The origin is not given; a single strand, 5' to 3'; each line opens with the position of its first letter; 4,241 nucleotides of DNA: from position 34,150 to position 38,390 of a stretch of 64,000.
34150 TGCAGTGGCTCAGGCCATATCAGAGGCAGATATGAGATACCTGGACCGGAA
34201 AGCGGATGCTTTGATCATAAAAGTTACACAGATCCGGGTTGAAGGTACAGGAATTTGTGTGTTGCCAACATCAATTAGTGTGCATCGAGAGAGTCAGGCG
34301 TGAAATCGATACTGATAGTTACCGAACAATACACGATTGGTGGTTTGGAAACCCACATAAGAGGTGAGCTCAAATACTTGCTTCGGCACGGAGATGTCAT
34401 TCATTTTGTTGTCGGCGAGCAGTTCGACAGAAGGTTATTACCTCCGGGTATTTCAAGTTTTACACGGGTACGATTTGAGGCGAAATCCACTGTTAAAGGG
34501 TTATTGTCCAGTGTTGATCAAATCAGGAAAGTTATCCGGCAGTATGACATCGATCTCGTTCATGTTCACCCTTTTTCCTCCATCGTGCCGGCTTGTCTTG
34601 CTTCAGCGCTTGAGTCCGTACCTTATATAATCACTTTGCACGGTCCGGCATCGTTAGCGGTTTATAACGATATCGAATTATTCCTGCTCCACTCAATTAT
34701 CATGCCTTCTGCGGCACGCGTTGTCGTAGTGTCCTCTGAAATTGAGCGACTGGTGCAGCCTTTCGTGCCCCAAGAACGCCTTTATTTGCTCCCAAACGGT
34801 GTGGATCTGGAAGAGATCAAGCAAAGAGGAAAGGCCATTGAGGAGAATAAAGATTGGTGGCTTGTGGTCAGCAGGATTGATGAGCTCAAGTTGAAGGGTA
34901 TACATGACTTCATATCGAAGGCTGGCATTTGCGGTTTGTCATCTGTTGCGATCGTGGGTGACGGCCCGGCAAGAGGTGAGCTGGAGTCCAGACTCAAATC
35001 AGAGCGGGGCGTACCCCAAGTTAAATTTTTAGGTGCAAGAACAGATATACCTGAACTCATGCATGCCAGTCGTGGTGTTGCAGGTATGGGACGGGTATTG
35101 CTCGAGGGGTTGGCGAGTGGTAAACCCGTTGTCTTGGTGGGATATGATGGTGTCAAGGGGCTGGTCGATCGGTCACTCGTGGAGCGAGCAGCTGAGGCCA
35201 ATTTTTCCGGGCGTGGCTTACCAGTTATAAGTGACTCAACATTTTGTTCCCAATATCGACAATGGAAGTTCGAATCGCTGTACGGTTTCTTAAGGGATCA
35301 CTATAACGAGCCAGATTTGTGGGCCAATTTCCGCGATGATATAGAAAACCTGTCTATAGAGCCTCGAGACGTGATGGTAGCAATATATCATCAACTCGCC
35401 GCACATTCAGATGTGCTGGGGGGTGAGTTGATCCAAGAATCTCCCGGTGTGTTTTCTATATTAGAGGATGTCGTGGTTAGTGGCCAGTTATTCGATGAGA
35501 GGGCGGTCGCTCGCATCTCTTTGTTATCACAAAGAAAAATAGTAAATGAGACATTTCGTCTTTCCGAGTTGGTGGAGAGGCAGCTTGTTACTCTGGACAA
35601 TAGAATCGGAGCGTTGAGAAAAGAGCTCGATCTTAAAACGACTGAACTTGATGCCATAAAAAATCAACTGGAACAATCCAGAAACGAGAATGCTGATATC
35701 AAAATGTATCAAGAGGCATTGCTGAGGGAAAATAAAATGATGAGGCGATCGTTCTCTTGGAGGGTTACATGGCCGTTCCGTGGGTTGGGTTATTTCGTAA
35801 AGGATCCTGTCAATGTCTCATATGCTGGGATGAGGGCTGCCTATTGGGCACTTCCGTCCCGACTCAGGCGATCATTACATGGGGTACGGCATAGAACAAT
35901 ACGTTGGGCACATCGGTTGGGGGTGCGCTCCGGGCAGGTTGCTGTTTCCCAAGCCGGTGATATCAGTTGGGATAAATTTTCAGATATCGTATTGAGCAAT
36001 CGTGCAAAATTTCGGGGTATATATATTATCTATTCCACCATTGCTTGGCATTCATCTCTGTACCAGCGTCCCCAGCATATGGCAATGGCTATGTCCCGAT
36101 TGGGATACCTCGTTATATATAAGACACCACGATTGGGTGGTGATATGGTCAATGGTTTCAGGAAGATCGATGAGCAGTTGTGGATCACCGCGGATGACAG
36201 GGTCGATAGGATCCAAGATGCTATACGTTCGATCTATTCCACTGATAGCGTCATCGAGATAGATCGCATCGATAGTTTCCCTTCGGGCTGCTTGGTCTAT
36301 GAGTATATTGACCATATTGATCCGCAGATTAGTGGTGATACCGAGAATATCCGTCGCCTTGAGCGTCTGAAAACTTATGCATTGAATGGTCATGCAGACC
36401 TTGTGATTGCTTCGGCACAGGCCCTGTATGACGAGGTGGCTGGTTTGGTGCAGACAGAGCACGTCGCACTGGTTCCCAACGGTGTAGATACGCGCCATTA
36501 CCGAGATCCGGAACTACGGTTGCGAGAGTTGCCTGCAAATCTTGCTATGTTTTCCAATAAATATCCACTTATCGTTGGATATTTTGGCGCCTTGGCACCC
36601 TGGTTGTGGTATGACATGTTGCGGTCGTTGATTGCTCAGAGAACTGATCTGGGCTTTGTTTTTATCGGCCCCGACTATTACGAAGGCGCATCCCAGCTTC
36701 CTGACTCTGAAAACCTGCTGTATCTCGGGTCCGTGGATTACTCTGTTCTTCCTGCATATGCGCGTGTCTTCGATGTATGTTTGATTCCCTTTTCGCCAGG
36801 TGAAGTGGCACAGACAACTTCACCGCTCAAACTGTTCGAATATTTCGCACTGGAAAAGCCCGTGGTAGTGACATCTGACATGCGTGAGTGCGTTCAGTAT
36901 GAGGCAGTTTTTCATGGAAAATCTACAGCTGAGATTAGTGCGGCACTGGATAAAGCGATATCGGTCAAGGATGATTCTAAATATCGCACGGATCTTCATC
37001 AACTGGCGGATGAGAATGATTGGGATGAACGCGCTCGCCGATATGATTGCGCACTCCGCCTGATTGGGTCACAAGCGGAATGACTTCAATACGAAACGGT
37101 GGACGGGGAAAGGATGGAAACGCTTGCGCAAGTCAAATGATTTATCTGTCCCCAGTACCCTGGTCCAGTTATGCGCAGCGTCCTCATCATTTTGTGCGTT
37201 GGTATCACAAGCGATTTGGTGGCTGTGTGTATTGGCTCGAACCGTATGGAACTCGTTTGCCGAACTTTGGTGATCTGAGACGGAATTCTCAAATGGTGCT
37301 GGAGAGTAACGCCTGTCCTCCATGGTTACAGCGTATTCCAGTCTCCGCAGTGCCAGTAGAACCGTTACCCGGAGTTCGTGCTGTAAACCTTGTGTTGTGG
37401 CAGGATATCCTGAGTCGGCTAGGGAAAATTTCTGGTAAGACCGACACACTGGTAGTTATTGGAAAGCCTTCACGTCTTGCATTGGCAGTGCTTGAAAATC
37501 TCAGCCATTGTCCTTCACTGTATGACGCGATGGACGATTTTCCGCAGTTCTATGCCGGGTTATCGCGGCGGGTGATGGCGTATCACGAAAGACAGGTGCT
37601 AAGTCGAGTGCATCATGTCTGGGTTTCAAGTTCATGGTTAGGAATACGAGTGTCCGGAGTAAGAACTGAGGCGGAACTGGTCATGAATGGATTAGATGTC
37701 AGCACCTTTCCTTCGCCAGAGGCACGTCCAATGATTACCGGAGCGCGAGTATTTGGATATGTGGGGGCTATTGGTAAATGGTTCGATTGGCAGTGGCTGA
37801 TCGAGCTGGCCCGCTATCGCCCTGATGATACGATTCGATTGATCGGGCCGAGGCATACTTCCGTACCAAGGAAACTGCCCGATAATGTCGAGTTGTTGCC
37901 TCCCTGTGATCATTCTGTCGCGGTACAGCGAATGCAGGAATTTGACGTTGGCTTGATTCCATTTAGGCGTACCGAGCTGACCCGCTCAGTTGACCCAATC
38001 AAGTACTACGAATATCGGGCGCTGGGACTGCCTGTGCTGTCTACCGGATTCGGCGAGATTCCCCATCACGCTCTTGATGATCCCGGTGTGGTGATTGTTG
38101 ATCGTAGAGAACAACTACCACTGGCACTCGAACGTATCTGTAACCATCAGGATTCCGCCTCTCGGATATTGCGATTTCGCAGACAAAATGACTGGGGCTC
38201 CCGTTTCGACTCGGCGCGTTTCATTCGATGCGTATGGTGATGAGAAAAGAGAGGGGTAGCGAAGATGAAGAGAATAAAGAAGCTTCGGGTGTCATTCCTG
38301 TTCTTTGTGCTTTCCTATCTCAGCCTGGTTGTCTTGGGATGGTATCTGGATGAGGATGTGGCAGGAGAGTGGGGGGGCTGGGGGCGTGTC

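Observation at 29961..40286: ABC-transporter-dependent glycan assembly island between dxs-queD-folE2 and queF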

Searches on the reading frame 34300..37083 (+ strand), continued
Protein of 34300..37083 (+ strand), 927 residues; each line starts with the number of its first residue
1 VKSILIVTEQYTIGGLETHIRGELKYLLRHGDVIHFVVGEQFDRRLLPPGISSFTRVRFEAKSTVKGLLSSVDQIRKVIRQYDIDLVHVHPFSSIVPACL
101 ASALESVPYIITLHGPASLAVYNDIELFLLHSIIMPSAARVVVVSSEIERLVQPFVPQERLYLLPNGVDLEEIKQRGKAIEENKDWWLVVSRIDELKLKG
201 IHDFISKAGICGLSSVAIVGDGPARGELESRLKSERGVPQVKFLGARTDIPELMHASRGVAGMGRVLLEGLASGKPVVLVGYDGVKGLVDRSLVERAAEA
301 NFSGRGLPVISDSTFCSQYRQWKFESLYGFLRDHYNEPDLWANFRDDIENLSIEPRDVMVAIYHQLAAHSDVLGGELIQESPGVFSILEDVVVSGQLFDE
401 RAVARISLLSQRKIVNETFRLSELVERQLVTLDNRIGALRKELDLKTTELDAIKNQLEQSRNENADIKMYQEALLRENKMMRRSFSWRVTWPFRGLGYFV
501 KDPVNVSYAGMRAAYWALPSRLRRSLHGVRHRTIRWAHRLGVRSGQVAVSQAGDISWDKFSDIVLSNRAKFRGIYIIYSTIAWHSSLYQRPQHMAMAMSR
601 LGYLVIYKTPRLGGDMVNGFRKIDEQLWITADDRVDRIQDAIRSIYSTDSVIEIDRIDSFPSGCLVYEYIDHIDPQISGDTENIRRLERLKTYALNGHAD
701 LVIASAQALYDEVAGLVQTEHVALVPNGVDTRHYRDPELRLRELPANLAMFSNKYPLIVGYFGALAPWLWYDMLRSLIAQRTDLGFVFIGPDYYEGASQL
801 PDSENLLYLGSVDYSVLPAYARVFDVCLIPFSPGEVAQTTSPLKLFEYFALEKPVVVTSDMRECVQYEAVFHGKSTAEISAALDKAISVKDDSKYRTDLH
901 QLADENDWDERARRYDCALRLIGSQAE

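Call 21: find_encoding_contigs(protein=P0015, flank=10000, max_places=2)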
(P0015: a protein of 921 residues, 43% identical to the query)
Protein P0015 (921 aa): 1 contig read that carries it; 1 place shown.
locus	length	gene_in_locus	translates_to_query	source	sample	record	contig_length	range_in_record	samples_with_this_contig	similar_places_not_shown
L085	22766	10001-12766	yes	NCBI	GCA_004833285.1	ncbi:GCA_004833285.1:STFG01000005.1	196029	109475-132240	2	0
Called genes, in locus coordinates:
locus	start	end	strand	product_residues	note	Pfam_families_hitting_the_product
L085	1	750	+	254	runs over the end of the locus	PF04172:LrgB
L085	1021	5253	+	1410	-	PF00270:DEAD (weak), PF00271:Helicase_C, PF04408:WHD_HA2 (weak), PF21010:HA2_C, PF07717:OB_NTP_bind, PF11898:DUF3418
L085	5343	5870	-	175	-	PF00583:Acetyltransf_1, PF13508:Acetyltransf_7 (faint)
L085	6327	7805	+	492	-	PF00483:NTP_transferase, PF12804:NTP_transf_3 (weak), PF22640:ManC_GMP_beta-helix, PF01050:MannoseP_isomer, PF07883:Cupin_2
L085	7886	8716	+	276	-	PF01061:ABC2_membrane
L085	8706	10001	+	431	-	PF00005:ABC_tran, PF14524:Wzt_C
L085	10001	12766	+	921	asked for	PF13439:Glyco_transf_4, PF13579:Glyco_trans_4_4, PF00534:Glycos_transf_1 (weak), PF13692:Glyco_trans_1_4 (weak)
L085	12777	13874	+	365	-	PF02350:Epimerase_2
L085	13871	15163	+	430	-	PF13579:Glyco_trans_4_4, PF13439:Glyco_transf_4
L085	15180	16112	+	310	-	PF13737:DDE_Tnp_1_5, PF01609:DDE_Tnp_1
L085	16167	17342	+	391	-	PF13439:Glyco_transf_4, PF13524:Glyco_trans_1_2 (faint), PF20706:GT4-conflict, PF00534:Glycos_transf_1, PF13692:Glyco_trans_1_4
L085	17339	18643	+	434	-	-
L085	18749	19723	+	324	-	PF00665:rve, PF13683:rve_3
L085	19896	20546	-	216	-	PF00392:GntR, PF07729:FCD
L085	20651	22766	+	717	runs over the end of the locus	PF01642:MM_CoA_mutase, PF02310:B12-binding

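Call 22: find_encoding_contigs(protein=P0021, flank=10000, max_places=2)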
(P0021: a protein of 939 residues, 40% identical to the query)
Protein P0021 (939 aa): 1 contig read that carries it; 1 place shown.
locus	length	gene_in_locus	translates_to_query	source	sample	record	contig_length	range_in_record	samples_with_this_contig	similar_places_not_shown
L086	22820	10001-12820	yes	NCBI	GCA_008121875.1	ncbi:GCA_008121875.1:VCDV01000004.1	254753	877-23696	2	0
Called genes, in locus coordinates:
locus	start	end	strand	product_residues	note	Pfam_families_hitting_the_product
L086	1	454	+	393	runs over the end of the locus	PF21818:DUF6884, PF26468:GIY_YIG_3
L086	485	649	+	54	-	-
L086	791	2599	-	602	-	PF19291:TREH_N, PF00723:Glyco_hydro_15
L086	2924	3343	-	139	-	PF13470:PIN_3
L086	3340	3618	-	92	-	PF02604:PhdYeFM_antitox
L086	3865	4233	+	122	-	-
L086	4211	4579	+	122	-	-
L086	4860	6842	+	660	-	PF00395:SLH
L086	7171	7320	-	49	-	-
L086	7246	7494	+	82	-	-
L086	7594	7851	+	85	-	-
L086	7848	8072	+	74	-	PF00483:NTP_transferase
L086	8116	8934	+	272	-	PF01061:ABC2_membrane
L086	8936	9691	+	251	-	PF00005:ABC_tran, PF13304:AAA_21 (faint)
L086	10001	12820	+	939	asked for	PF13439:Glyco_transf_4, PF13579:Glyco_trans_4_4, PF13692:Glyco_trans_1_4 (faint)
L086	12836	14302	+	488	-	PF13231:PMT_2 (weak)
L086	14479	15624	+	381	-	PF13439:Glyco_transf_4, PF13579:Glyco_trans_4_4 (weak), PF00534:Glycos_transf_1, PF13692:Glyco_trans_1_4, PF13524:Glyco_trans_1_2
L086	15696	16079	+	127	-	PF00408:PGM_PMM_IV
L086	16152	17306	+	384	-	PF13477:Glyco_trans_4_2, PF13439:Glyco_transf_4, PF13579:Glyco_trans_4_4, PF00534:Glycos_transf_1, PF13692:Glyco_trans_1_4, PF13524:Glyco_trans_1_2 (weak)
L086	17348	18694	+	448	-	PF02397:Bac_transf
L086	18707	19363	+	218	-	-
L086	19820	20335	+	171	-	-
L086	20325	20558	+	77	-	-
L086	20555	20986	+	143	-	PF02556:SecB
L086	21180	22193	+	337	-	PF01073:3Beta_HSD, PF01370:Epimerase, PF04321:RmlD_sub_bind, PF07993:NAD_binding_4 (faint), PF13460:NAD_binding_10 (weak), PF16363:GDP_Man_Dehyd, PF02719:Polysacc_synt_2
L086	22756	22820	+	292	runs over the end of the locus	-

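Call 44: predict_structure(alignment_id=A1)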
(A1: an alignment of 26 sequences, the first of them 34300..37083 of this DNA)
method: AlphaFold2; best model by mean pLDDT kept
length: 927 residues; sequences in the alignment: 26
mean_pLDDT: 87.0   pTM: 0.50
mean pLDDT of the five models: 87.0, 86.6, 84.9, 84.2, 83.8
residues with pLDDT >= 90: 541; 70-90: 293; 50-70: 78; < 50: 15
segments of 3 or more residues with pLDDT < 50: 540-552
pLDDT, mean of each block of 10 residues (from residue 1): 92 84 92 95 88 93 92 98 97 94 97 92 89 94 95 93 92 73 78 93 95 91 92 87 89 90 93 92 96 93 94 92 79 92 92 88 94 89 89 83 85 79 78 77 75 74 71 70 60 53 61 67 66 57 36 79 89 94 86 95 95 76 92 91 89 83 91 78 86 91 94 89 94 89 90 96 93 97 97 89 95 90 96 90 94 97 94 97 98 96 96 94 63
secondary structure, 60 per line:
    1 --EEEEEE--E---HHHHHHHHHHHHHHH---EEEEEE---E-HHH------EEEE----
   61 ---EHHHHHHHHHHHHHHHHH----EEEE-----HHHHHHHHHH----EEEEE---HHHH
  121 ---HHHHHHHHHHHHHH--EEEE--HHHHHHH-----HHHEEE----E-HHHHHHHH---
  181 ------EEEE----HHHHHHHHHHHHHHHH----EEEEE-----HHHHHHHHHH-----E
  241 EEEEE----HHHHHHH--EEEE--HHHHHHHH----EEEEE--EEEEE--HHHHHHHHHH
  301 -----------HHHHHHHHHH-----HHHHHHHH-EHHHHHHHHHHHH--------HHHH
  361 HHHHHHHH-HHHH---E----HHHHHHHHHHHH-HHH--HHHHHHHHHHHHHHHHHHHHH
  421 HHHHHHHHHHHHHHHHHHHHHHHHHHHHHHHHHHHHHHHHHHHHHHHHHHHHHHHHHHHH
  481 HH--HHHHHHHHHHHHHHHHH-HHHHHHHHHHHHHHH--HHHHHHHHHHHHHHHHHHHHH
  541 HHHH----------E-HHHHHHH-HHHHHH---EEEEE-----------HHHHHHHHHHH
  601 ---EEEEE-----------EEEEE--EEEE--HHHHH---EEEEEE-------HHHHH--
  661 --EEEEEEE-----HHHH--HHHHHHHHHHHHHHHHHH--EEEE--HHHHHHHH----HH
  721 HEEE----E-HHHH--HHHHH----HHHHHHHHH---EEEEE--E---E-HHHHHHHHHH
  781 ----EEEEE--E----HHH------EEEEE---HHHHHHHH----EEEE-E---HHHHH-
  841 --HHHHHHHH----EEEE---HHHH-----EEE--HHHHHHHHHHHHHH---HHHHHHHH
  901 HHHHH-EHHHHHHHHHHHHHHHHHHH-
elements in order (helices of 4 or more, strands of 3 or more residues): E3-8 H15-29 E33-38 E53-56 H65-81 E86-89 H95-104 E109-113 H117-120 H124-137 E140-143 H146-152 E161-163 H170-177 E187-190 H195-210 E215-219 H225-234 E240-245 H250-256 E259-262 H265-272 E277-281 E284-288 H291-300 H312-321 H327-334 H337-348 H357-368 H370-373 H382-393 H400-482 H485-501 H503-517 H520-544 H557-563 H565-570 E574-578 H590-600 E604-608 E620-624 E627-630 H633-637 E641-646 H654-658 E663-669 H675-678 H681-698 E701-704 H707-714 E722-724 H731-734 H737-741 H746-754 E758-762 H771-780 E785-789 E806-810 H814-821 E826-829 H835-839 H843-850 E855-858 H862-865 E871-873 H876-889 H893-905 H908-926
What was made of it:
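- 34300..37083 (+): GT927, which contains these regions:
- An N-terminal GT4 GT-B domain, residues 1-350 (34300-35349). This is the inferred chain terminator.
- A long helix, residues 400-482 (35497-35745). This is the inferred coiled-coil ruler.
- A conserved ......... motif and helices, residues 484-544.
- A C-terminal TuaH-like GT-B domain, residues 570-927 (36007-37083). This is the inferred polymerase module. Model: AlphaFold mean pLDDT 87, helix 400-482 (call 44).
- On Coiled-coil terminator/ruler proteins (WbdD, WbbB, O7 ORF6 type): Continuous helix at residues 400-482 in a model of mean pLDDT 87 (call 44).
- Checked: The AlphaFold model (mean pLDDT 87) has one uninterrupted helix at residues 400-482 between two GT-B domains (call 44).
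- The GT927 model has a long helix at 400-482 between two GT-B domains (call 44).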

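Call 46: find_related_loci(query=A1, collection=metagenome_contigs, flank=8000)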
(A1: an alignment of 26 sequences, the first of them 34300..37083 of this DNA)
Query A1 (927 aa) in metagenome_contigs; peptide patterns used: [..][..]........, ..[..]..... (x = any residue, [..] = any of these).
600 stretches matched a pattern (row limit reached: there are more); 440 encode a relative of the query (tblastn E <= 1e-3); the best 80 are kept; 80 distinct loci.
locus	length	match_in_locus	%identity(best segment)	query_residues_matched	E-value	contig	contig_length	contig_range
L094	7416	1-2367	40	187-919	1e-177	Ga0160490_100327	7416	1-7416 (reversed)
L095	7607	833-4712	43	386-926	4e-131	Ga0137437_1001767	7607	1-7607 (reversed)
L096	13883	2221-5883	49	504-920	8e-121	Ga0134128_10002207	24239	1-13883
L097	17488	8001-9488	40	432-913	3e-96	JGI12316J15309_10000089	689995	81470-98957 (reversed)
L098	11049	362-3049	28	4-913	2e-87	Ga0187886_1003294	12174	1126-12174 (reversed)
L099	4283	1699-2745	42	570-915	2e-85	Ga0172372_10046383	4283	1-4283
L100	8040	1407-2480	40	559-913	6e-75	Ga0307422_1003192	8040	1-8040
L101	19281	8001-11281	37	516-922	1e-68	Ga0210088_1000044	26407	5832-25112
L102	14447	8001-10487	25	4-914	4e-67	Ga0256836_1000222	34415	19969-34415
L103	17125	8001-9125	33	2-368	2e-57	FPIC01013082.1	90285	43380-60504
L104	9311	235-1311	35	559-916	4e-56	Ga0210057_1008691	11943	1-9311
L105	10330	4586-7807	34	570-921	2e-52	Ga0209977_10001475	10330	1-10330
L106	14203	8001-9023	37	574-912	8e-52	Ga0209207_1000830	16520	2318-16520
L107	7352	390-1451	32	564-919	4e-51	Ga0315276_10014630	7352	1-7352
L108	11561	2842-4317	29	397-920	1e-50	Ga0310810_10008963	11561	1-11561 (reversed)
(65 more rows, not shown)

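Call 50: fold_search(model_id=the predicted structure, library=pdb)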
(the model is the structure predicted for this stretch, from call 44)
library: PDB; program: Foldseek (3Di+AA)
matches with E <= 10: 1586; with E <= 0.001: 435
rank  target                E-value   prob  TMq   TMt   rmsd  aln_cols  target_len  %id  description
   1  3mbo_A                1.3e-13  1.00  0.27  0.62  11.0       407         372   20  Crystal Structure of the Glycosyltransferase BaBshA bound with UDP and L-malate (released 2010-09-29)
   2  6n1x                  1.7e-13  1.00  0.27  0.60   9.8       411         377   18  BshA from Staphylococcus aureus complexed with UDP and N-acetylglucosamine (released 2019-08-21)
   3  6d9t                  2.0e-13  1.00  0.27  0.60   9.2       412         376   17  BshA from Staphylococcus aureus complexed with UDP (released 2019-05-08)
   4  3mbo_F                3.1e-13  1.00  0.26  0.60   9.8       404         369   19  Crystal Structure of the Glycosyltransferase BaBshA bound with UDP and L-malate (released 2010-09-29)
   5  3c48_B                1.3e-12  1.00  0.19  0.38  10.9       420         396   14  Structure of the retaining glycosyltransferase MshA: The first step in mycothiol biosynthesis. Organism: Corynebacteri (released 2008-03-25)
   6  3c4q_A                1.4e-12  1.00  0.29  0.64   5.9       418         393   14  Structure of the retaining glycosyltransferase MshA : The first step in mycothiol biosynthesis. Organism : Corynebacte (released 2008-04-01)
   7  2jjm_A                1.5e-12  1.00  0.27  0.65   9.5       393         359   19  Crystal Structure of a family GT4 glycosyltransferase from Bacillus anthracis ORF BA1558. (released 2008-08-05)
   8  8qoy                  1.6e-12  1.00  0.26  0.24  27.1      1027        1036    7  Capsular polysaccharide synthesis multienzyme of Actinobacillus Pleuropneumoniae serotype 3 (released 2024-07-03)
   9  5d01_B                1.8e-12  1.00  0.26  0.61  10.1       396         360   22  Crystal structure of BshA from B. subtilis complexed with N-acetylglucosaminyl-malate (released 2016-09-07)
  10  5d00_B                2.2e-12  1.00  0.26  0.62   8.6       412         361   21  Crystal structure of BshA from B. subtilis complexed with N-acetylglucosaminyl-malate and UMP (released 2016-09-07)
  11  8dvz                  2.7e-12  1.00  0.30  0.68   5.1       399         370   17  Structure of the Campylobacter concisus glycosyltransferase PglA R282V variant (released 2024-01-17)
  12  8dqd                  2.9e-12  1.00  0.29  0.68   5.1       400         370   16  Structure of the Campylobacter concisus glycosyltransferase PglA (released 2024-01-17)
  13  3mbo_E                3.4e-12  1.00  0.27  0.61   9.5       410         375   19  Crystal Structure of the Glycosyltransferase BaBshA bound with UDP and L-malate (released 2010-09-29)
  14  3mbo_D                4.6e-12  1.00  0.27  0.61   9.8       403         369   19  Crystal Structure of the Glycosyltransferase BaBshA bound with UDP and L-malate (released 2010-09-29)
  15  3mbo_C                5.0e-12  1.00  0.27  0.62   9.1       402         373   18  Crystal Structure of the Glycosyltransferase BaBshA bound with UDP and L-malate (released 2010-09-29)
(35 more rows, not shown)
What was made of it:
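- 34300..37083 (+): Top Foldseek matches are the GT4 enzymes BshA, MshA and PglA (call 50).
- Tried and rejected: Foldseek gave the same result (call 50), so nothing is learned about donor sugar or linkage.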

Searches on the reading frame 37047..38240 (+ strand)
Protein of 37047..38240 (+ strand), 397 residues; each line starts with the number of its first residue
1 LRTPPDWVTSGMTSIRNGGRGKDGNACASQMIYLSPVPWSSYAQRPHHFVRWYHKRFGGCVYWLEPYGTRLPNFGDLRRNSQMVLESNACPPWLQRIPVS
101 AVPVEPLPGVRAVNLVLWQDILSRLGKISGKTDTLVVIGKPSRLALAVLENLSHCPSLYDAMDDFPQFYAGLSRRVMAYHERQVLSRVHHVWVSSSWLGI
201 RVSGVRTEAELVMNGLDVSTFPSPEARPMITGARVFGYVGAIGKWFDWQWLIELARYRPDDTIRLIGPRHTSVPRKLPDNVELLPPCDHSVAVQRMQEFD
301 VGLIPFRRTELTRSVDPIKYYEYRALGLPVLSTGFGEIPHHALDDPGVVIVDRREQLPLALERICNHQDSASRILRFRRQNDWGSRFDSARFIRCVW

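Call 5: search_protein_families(library=pfam, proteins=[window:37047-38240:+], max_evalue=0.01)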
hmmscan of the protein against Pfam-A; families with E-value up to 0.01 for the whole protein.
window:37047-38240:+ (397 aa): 1 family
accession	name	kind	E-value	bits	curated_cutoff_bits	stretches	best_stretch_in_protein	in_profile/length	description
PF13692.12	Glyco_trans_1_4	-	0.00035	21.3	27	1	235-351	3-125/142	Glycosyl transferases group 1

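Call 6: search_protein_families(library=ncbifam, proteins=[window:37047-38240:+], max_evalue=0.01)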
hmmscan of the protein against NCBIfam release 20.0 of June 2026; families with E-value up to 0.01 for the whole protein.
window:37047-38240:+ (397 aa): 1 family
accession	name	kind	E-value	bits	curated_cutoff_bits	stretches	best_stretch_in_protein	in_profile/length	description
NF047676.1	TeichurnBiosyTuaH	equivalog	9.2e-14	51.1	550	1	170-332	141-318/384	teichuronic acid biosynthesis protein TuaH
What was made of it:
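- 37080..38240 (+): GT386, a stand-alone GT paralogous to the GT927 C-terminal domain. It is inferred to be a second polymerase or adaptor GT. TuaH-like hit, E 9e-14 (call 6).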

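Call 77: search_protein_families(library=pfam, proteins=[window:37080-38240:+], max_evalue=0.01)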
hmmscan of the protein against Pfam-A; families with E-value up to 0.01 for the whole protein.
window:37080-38240:+ (386 aa): 1 family
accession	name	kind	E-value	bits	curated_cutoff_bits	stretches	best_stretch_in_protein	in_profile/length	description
PF13692.12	Glyco_trans_1_4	-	0.00031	21.4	27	1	224-340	3-125/142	Glycosyl transferases group 1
